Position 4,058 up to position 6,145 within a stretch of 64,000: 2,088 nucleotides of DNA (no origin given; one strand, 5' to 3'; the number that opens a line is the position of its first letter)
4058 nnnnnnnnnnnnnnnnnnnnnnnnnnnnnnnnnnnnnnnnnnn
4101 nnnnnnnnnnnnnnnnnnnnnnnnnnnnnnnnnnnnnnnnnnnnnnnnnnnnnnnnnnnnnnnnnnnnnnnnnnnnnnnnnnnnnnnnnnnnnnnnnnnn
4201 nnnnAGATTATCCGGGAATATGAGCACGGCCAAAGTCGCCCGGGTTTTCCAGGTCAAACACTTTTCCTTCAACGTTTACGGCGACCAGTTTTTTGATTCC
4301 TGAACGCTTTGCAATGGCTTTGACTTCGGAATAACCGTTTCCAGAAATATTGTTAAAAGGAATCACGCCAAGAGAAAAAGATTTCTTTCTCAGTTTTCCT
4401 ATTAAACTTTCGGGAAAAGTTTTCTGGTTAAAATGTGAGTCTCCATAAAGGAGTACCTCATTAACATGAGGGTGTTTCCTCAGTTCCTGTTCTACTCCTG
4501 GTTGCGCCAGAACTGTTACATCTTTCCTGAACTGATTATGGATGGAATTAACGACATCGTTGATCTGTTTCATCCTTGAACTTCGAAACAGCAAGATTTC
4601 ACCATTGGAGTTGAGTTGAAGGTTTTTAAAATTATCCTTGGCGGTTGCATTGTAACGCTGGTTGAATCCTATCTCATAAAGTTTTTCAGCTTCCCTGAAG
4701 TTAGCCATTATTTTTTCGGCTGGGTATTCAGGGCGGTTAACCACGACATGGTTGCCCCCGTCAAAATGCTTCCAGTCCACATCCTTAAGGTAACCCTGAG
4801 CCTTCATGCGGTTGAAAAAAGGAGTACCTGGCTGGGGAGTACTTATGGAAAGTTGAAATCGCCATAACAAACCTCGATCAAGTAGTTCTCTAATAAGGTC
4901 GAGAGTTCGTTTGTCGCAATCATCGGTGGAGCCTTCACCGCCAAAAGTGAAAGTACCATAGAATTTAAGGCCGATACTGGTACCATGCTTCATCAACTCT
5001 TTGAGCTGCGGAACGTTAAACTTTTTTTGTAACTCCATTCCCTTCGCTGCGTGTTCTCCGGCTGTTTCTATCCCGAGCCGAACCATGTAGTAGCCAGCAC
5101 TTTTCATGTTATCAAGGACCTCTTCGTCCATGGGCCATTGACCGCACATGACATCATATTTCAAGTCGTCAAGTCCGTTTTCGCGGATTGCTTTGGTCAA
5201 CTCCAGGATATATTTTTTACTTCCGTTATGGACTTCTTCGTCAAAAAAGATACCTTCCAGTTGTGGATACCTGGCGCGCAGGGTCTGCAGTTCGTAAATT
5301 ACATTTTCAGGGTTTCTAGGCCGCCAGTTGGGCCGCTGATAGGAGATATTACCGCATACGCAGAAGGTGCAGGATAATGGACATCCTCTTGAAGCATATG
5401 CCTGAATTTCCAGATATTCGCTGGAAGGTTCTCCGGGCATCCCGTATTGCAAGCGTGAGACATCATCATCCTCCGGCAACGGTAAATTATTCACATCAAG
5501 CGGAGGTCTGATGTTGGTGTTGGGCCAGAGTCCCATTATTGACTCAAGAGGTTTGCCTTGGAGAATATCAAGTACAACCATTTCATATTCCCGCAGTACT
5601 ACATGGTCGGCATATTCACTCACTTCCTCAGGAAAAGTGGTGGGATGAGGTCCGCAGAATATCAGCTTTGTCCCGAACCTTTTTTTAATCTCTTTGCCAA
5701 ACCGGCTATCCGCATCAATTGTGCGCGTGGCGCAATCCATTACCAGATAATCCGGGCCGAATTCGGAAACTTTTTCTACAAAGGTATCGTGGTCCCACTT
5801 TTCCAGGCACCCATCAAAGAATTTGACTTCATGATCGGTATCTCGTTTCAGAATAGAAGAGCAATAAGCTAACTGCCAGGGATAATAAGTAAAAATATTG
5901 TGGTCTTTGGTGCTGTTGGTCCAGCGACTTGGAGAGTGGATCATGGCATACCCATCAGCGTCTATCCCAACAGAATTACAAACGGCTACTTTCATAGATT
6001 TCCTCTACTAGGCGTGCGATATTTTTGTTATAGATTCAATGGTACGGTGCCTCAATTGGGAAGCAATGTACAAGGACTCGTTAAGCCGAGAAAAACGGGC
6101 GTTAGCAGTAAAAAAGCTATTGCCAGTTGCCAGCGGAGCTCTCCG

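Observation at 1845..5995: Translationally coupled operon of two paralogous B12-domain radical SAM enzymes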

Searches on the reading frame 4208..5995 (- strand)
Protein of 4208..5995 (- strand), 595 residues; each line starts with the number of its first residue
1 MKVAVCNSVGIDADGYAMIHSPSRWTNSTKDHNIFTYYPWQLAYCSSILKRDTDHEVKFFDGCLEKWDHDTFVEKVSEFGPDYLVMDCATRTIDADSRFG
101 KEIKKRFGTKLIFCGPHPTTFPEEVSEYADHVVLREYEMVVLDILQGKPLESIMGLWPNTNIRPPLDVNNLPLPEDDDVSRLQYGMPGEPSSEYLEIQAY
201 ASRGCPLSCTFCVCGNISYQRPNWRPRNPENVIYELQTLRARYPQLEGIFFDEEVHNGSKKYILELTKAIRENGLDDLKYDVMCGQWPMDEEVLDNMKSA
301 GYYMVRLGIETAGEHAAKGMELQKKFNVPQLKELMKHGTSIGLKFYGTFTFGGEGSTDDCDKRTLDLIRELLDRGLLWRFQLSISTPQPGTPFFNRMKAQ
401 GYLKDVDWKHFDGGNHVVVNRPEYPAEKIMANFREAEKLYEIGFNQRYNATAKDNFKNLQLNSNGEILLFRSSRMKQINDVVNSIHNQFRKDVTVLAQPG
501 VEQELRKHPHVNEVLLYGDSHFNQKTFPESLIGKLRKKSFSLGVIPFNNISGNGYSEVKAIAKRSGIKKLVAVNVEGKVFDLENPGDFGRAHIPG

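Call 3: search_protein_families(library=pfam, proteins=[window:4208-5995:-], max_evalue=0.1)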
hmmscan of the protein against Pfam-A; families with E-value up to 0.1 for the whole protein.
window:4208-5995:- (595 aa): 3 families
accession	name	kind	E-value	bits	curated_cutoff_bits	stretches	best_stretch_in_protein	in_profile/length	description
PF04055.27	Radical_SAM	-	1.3e-10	42.2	29.5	1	202-367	4-165/166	Radical SAM superfamily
PF02310.24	B12-binding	-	3.7e-08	33.7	32.1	1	41-138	16-114/121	B12 binding domain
PF12138.14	Spherulin4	-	0.093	12.7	30.2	0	217-273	66-127/239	Spherulation-specific family 4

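Call 4: search_protein_families(library=ncbifam, proteins=[window:4208-5995:-], max_evalue=0.1)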
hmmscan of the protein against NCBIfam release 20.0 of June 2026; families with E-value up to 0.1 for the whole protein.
window:4208-5995:- (595 aa): 16 families
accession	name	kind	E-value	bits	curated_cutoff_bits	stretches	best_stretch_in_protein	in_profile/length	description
TIGR03471.1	HpnJ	equivalog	5.3e-36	124.5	577.6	1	37-441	32-430/472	hopanoid biosynthesis associated radical SAM protein HpnJ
NF050148.1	rSAM_ApyD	equivalog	5.6e-21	74.6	750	1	113-400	108-396/645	RiPP biosynthesis radical SAM protein ApyD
TIGR04072.2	rSAM_ladder_B12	equivalog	1.1e-17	63.8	360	1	35-372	14-350/443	lipid biosynthesis B12-binding/radical SAM protein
NF038361.1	rSAM_Sden_1168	equivalog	6.4e-15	54.7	575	1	167-371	249-451/560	Sden_1168 family B12-binding radical SAM P-methyltransferase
TIGR02026.1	BchE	equivalog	5.8e-14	51.8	481.35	2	201-412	199-400/497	magnesium-protoporphyrin IX monomethyl ester anaerobic oxidative cyclase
NF033070.1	rSAM_AprD4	equivalog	1.7e-12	47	500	1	167-415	169-407/456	AprD4 family radical SAM diol-dehydratase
TIGR04295.1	B12_rSAM_oligo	hypoth_equivalog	1.1e-11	44.1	400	2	201-339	205-331/422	TIGR04295 family B12-binding domain-containing radical SAM protein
TIGR04367.1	HpnR_B12_rSAM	equivalog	1.1e-09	37.4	650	1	51-419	33-392/490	hopanoid C-3 methylase HpnR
TIGR04479.1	bcpD_PhpK_rSAM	subfamily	7.4e-09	34.5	600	1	197-383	242-419/504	PhpK family radical SAM P-methyltransferase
TIGR04013.1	B12_SAM_MJ_1487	hypoth_equivalog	1.1e-08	34.4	251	1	88-233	49-186/382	TIGR04013 family B12-binding domain/radical SAM domain-containing protein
TIGR04014.1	B12_SAM_MJ_0865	equivalog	1.2e-08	34.1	360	1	102-394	60-355/434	methyl-coenzyme M reductase glutamine C-methyltransferase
NF045585.1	rSAM_slr0320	equivalog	2.3e-06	26.4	775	1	194-323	235-361/511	photosystem II high light acclimation radical SAM protein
TIGR04385.1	B12_rSAM_cofa1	equivalog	9.9e-06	25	450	1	198-262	197-258/438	B12 lower ligand biosynthesis radical SAM protein BzaD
TIGR04190.1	B12_SAM_Ta0216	equivalog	1.9e-05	23.4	500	1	201-373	224-396/554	TIGR04190 family B12-binding domain/radical SAM domain protein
TIGR03975.1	rSAM_ocin_1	subfamily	2.3e-05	23.1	281.85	1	167-344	233-403/606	RiPP maturation radical SAM C-methyltransferase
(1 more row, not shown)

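Call 8: find_homologous_proteins(query=window:4208-5995:-)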
Query window:4208-5995:- (595 aa): 479 proteins with E <= 0.001 among 8000 candidates; the best 120 are listed.
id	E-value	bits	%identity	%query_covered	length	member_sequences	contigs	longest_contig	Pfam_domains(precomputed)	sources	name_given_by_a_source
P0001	0.0e+0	1324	93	100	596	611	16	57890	PF04055.28,PF02310.25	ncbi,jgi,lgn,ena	jgi:radical SAM superfamily enzyme YgiQ (UPF0313 family)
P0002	0.0e+0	1192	83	100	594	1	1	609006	PF04055.28,PF02310.25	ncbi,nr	ncbi:MAG: hypothetical protein NPINA01_22630 [Nitrospinaceae bacterium]|nr:MAG: hypothetical protein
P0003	0.0e+0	1189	83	99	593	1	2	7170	PF04055.28,PF02310.25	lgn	-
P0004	0.0e+0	1187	82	99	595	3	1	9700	PF04055.28,PF02310.25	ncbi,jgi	-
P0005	0.0e+0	1181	82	99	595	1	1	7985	PF04055.28,PF02310.25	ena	-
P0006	0.0e+0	1180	82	100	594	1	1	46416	PF04055.28,PF02310.25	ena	-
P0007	0.0e+0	1179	82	100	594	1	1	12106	PF04055.28,PF02310.25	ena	-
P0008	0.0e+0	1179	81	100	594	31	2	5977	PF04055.28,PF02310.25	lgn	-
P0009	0.0e+0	1170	80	100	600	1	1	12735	PF04055.28,PF02310.25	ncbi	-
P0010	0.0e+0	1166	81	100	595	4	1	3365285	PF04055.28,PF02310.25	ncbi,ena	-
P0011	0.0e+0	1145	79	100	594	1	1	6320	PF04055.28,PF02310.25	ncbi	-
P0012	0.0e+0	1143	79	100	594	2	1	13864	PF04055.28,PF02310.25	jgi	jgi:anaerobic magnesium-protoporphyrin IX monomethyl ester cyclase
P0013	0.0e+0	1142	80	100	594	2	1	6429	PF04055.28,PF02310.25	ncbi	-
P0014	0.0e+0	1142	79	100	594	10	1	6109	PF04055.28,PF02310.25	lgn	-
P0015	0.0e+0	1134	80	100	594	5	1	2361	PF04055.28,PF02310.25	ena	-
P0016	0.0e+0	1119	78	100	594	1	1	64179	PF04055.28,PF02310.25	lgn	-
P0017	0.0e+0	1115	78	100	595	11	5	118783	PF04055.28,PF02310.25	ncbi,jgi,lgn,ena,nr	ncbi:MAG: radical SAM protein [Nitrospinae bacterium CG11_big_fil_rev_8_21_14_0_20_45_15]|nr:MAG: ra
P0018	0.0e+0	1106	77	100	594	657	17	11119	PF04055.28,PF02310.25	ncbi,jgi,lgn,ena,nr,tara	ncbi:MAG TPA: radical SAM protein [Nitrospinaceae bacterium]|jgi:radical SAM superfamily enzyme YgiQ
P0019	0.0e+0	1088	76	100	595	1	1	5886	PF04055.28,PF02310.25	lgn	-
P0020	0.0e+0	1084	76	99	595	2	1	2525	PF04055.28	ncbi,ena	-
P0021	0.0e+0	1083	75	100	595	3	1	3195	PF04055.28,PF02310.25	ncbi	-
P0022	0.0e+0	1082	76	99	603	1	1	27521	PF04055.28,PF02310.25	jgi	jgi:radical SAM superfamily enzyme YgiQ (UPF0313 family)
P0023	0.0e+0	1082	77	97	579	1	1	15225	PF04055.28,PF02310.25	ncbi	ncbi:MAG: radical SAM protein, partial [Nitrospinae bacterium CG11_big_fil_rev_8_21_14_0_20_56_8]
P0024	0.0e+0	1081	76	100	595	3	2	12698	PF04055.28,PF02310.25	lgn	-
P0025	0.0e+0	1070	75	100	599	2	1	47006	PF04055.28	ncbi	-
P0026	0.0e+0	1063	74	100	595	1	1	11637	PF04055.28,PF02310.25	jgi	jgi:radical SAM superfamily enzyme YgiQ (UPF0313 family)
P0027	1.4e-285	967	69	98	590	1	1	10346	PF04055.28,PF02310.25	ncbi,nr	ncbi:MAG: radical SAM protein [Nitrospinota bacterium]|nr:radical SAM protein [Nitrospinota bacteriu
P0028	1.2e-281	954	69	98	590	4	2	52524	PF04055.28,PF02310.25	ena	-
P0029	4.4e-281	952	68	98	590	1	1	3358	PF04055.28,PF02310.25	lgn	-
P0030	6.7e-280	948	69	98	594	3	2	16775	PF04055.28,PF02310.25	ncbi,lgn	ncbi:MAG: radical SAM protein [Nitrospinales bacterium]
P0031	1.4e-278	944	68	98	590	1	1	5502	PF04055.28,PF02310.25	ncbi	-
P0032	2.5e-275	933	68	98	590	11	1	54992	PF04055.28,PF02310.25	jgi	jgi:anaerobic magnesium-protoporphyrin IX monomethyl ester cyclase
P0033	1.2e-243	828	74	79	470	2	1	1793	PF04055.28,PF02310.25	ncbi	ncbi:MAG: B12-binding domain-containing radical SAM protein, partial [Nitrospinales bacterium]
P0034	4.5e-232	790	57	94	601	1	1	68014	PF04055.28,PF02310.25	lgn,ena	-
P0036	3.4e-223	761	56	98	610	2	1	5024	PF04055.28,PF02310.25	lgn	-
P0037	1.7e-219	749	54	95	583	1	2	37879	PF04055.28,PF02310.25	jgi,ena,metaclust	metaclust:\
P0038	1.5e-211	722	73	70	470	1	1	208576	PF04055.28,PF02310.25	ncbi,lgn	-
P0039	2.6e-211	722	53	98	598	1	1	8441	PF04055.28,PF02310.25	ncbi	ncbi:MAG: radical SAM protein [bacterium]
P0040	1.0e-197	677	50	97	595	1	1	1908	PF04055.28,PF02310.25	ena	-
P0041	1.0e-191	657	48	98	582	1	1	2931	PF04055.28,PF02310.25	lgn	-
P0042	1.5e-191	656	47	98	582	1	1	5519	PF04055.28,PF02310.25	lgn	-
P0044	9.5e-186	637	48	97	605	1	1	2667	PF04055.28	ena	-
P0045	6.1e-184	631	46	98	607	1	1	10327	PF04055.28,PF02310.25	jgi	-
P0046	1.6e-183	630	48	97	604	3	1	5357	PF04055.28,PF02310.25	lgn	-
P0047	4.8e-183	628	47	97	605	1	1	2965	PF04055.28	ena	-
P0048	5.1e-182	625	46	99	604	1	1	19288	PF04055.28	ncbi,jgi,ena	-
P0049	2.1e-181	623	46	99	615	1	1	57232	PF04055.28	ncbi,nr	ncbi:MAG: radical SAM protein [Candidatus Omnitrophica bacterium]|nr:radical SAM protein [Candidatus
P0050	2.9e-181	622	46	97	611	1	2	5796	PF04055.28,PF02310.25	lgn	-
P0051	8.1e-181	621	46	98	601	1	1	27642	PF04055.28,PF02310.25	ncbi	ncbi:MAG: radical SAM protein [bacterium]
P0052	9.6e-181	621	50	97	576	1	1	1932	PF04055.28,PF02310.25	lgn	-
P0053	1.4e-179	617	47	97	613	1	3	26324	PF04055.28,PF02310.25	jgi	jgi:anaerobic magnesium-protoporphyrin IX monomethyl ester cyclase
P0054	1.5e-179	617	48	94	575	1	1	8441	PF04055.28,PF02310.25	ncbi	ncbi:MAG: radical SAM protein, partial [bacterium]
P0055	1.7e-179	617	48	97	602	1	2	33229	PF04055.28,PF02310.25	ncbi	-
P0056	1.1e-177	611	64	66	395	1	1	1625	PF04055.28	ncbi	ncbi:MAG: radical SAM protein, partial [Nitrospinales bacterium]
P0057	2.3e-177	610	47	98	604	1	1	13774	PF04055.28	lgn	-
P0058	3.4e-177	609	46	98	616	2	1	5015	PF04055.28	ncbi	-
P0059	9.6e-177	608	49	97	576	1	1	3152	PF04055.28,PF02310.25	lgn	-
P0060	1.9e-176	607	48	96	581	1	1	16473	PF04055.28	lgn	-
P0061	1.9e-176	607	47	98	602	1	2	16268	PF04055.28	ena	-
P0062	3.4e-175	602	48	97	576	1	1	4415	PF04055.28,PF02310.25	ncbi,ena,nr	ncbi:B12-binding domain-containing radical SAM protein [bacterium]|nr:B12-binding domain-containing 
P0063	5.1e-174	599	48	97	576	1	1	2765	PF04055.28,PF02310.25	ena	-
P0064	6.9e-174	598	48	97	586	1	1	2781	PF04055.28,PF02310.25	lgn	-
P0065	4.4e-173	595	47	95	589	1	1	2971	PF04055.28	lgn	-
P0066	1.8e-172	593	47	96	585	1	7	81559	PF04055.28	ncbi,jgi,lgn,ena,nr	ncbi:MAG TPA: radical SAM protein [bacterium]|nr:radical SAM protein [bacterium] HOL46857.1 radical 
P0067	2.7e-172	593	46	97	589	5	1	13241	PF04055.28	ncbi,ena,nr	ncbi:radical SAM protein [bacterium]|nr:radical SAM protein [bacterium]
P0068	1.3e-171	591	46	98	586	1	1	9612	PF04055.28,PF02310.25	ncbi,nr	ncbi:MAG: radical SAM protein [bacterium]|nr:radical SAM protein [bacterium]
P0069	4.4e-171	589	48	94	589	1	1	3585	PF04055.28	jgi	-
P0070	1.7e-170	587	47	98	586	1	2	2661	PF04055.28,PF02310.25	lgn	-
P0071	2.7e-170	586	46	98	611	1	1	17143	PF04055.28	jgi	jgi:radical SAM superfamily enzyme YgiQ (UPF0313 family)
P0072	3.7e-170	586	46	97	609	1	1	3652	PF04055.28,PF02310.25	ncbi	ncbi:MAG: radical SAM protein [Candidatus Hydrogenedentota bacterium]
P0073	5.4e-170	585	45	98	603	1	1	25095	PF04055.28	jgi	jgi:anaerobic magnesium-protoporphyrin IX monomethyl ester cyclase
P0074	6.5e-170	585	47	95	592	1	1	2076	PF04055.28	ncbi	-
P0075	8.8e-170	585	46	97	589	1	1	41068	PF04055.28,PF02310.25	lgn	-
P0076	2.6e-168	580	45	97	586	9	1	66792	PF04055.28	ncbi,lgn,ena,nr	ncbi:radical SAM protein [bacterium]|nr:radical SAM protein [bacterium]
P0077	3.4e-167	576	47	94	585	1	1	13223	PF04055.28,PF02310.25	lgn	-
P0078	4.1e-166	572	45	97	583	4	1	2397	PF04055.28,PF02310.25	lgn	-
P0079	3.3e-165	569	46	94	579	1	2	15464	PF04055.28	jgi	-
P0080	2.2e-163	563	46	94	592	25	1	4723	PF04055.28,PF02310.25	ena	-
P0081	8.3e-162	558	45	97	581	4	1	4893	PF04055.28,PF02310.25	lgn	-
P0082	3.4e-161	556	45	97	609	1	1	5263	PF04055.28,PF02310.25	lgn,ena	-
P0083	5.8e-161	555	43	97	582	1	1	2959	PF04055.28,PF02310.25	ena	-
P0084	9.3e-159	548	44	98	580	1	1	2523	PF04055.28,PF02310.25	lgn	-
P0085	7.8e-158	545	45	94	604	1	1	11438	PF04055.28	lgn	-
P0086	8.9e-158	545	42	97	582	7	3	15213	PF04055.28,PF02310.25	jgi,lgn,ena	-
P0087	3.0e-157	543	43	98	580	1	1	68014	PF04055.28,PF02310.25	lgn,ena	-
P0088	3.1e-157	543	42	98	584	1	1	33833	PF04055.28,PF02310.25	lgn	-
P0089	3.5e-157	543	43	98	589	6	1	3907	PF04055.28,PF02310.25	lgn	-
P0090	4.1e-157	543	47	90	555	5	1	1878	PF04055.28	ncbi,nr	ncbi:MAG TPA: radical SAM protein, partial [bacterium]|nr:radical SAM protein [bacterium]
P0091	7.8e-157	542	44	97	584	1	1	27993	PF04055.28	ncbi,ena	-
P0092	1.1e-156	541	45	95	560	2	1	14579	PF04055.28,PF02310.25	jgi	-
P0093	1.1e-156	541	45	94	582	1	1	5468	PF04055.28,PF02310.25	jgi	jgi:anaerobic magnesium-protoporphyrin IX monomethyl ester cyclase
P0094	1.2e-156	541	45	94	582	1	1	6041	PF04055.28,PF02310.25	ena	-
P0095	1.9e-156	540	43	98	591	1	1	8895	PF04055.28,PF02310.25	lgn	-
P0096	2.8e-156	540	45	94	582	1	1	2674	PF04055.28,PF02310.25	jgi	jgi:anaerobic magnesium-protoporphyrin IX monomethyl ester cyclase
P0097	7.1e-156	539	43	98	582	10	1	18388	PF04055.28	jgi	jgi:anaerobic magnesium-protoporphyrin IX monomethyl ester cyclase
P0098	7.2e-156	539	45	94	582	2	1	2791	PF04055.28,PF02310.25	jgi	jgi:anaerobic magnesium-protoporphyrin IX monomethyl ester cyclase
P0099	1.5e-155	538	43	98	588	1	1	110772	PF04055.28,PF02310.25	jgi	jgi:anaerobic magnesium-protoporphyrin IX monomethyl ester cyclase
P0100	2.0e-155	537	44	94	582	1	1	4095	PF04055.28,PF02310.25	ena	-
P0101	2.5e-155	537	43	98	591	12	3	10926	PF04055.28,PF02310.25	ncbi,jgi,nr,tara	ncbi:MAG TPA: radical SAM protein [Nitrospinota bacterium]|jgi:radical SAM superfamily enzyme YgiQ (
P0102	3.0e-155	537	45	94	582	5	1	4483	PF04055.28,PF02310.25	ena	-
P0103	5.3e-155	536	43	98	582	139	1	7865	PF04055.28,PF02310.25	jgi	jgi:anaerobic magnesium-protoporphyrin IX monomethyl ester cyclase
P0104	1.3e-154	534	43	97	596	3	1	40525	PF04055.28,PF02310.25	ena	-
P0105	2.2e-154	534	42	98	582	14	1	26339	PF04055.28,PF02310.25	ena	-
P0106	5.3e-154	532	43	97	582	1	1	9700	PF04055.28,PF02310.25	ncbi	-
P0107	8.1e-154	532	43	97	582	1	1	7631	PF04055.28,PF02310.25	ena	-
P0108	8.9e-154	532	43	97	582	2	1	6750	PF04055.28,PF02310.25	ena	-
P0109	9.0e-154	532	43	98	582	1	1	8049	PF04055.28,PF02310.25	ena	-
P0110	9.7e-154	532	43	98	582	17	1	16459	PF04055.28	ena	-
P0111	1.2e-153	531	43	98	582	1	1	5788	PF04055.28,PF02310.25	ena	-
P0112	1.9e-153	531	44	98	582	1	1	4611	PF04055.28,PF02310.25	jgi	jgi:anaerobic magnesium-protoporphyrin IX monomethyl ester cyclase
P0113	2.2e-153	530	43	97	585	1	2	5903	PF04055.28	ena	-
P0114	2.2e-153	530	43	97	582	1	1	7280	PF04055.28,PF02310.25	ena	-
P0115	2.3e-153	530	43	97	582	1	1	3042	PF04055.28,PF02310.25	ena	-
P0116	2.4e-153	530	43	97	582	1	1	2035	PF04055.28,PF02310.25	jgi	jgi:radical SAM superfamily enzyme YgiQ (UPF0313 family)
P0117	6.3e-153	529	42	97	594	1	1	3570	PF04055.28,PF02310.25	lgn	-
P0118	7.2e-153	529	44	98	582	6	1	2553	PF04055.28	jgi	jgi:anaerobic magnesium-protoporphyrin IX monomethyl ester cyclase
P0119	1.2e-152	528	43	97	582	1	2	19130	PF04055.28,PF02310.25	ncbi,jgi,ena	-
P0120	1.4e-152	528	42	98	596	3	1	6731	PF04055.28,PF02310.25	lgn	-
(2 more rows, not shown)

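Call 13: find_encoding_contigs(protein=P0049, flank=10000, max_places=2)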
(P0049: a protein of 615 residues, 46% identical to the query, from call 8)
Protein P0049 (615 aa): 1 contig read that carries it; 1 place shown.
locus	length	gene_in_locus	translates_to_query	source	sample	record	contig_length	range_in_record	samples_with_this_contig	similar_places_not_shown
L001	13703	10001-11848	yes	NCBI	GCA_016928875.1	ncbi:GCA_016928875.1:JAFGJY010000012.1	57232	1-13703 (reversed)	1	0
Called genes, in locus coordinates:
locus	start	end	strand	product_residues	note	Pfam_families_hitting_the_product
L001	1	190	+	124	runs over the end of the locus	PF07238:PilZ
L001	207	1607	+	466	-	PF00285:Citrate_synt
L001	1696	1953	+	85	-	-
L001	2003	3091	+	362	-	PF03739:LptF_LptG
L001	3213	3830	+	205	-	PF01047:MarR (weak), PF13412:HTH_24 (weak), PF08484:Methyltransf_14, PF22674:C2185-like_N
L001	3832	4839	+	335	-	-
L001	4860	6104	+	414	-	PF18130:ATPgrasp_N (weak), PF01071:GARS_A, PF02655:ATP-grasp_3, PF02786:CPSase_L_D2, PF07478:Dala_Dala_lig_C (weak), PF13535:ATP-grasp_4, PF15632:ATPgrasp_Ter (weak), PF18603:LAL_C2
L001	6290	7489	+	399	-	PF00535:Glycos_transf_2, PF07719:TPR_2 (faint), PF13176:TPR_7 (faint), PF13424:TPR_12 (faint), PF12895:ANAPC3 (weak), PF23914:TPR_CcmH_CycH (weak), PF13414:TPR_11, PF13432:TPR_16 (weak), +9 more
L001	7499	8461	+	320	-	PF08450:SGL (faint), PF17170:DUF5128 (faint), PF01436:NHL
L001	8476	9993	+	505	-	PF20157:Maf_flag10_N (weak), PF01973:MptE-like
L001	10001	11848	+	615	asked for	PF04055:Radical_SAM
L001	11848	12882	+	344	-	PF00535:Glycos_transf_2, PF13641:Glyco_tranf_2_3 (weak), PF10111:Glyco_tranf_2_2 (faint)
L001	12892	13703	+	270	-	?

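Call 28: find_encoding_contigs(protein=P0075, flank=8000, max_places=1)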
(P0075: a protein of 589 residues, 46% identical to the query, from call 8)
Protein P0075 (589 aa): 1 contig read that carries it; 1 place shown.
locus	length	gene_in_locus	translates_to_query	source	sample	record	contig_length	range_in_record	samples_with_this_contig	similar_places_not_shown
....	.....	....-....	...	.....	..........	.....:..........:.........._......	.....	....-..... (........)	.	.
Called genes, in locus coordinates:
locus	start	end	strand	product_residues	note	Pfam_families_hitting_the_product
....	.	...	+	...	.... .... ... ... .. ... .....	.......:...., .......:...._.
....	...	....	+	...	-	-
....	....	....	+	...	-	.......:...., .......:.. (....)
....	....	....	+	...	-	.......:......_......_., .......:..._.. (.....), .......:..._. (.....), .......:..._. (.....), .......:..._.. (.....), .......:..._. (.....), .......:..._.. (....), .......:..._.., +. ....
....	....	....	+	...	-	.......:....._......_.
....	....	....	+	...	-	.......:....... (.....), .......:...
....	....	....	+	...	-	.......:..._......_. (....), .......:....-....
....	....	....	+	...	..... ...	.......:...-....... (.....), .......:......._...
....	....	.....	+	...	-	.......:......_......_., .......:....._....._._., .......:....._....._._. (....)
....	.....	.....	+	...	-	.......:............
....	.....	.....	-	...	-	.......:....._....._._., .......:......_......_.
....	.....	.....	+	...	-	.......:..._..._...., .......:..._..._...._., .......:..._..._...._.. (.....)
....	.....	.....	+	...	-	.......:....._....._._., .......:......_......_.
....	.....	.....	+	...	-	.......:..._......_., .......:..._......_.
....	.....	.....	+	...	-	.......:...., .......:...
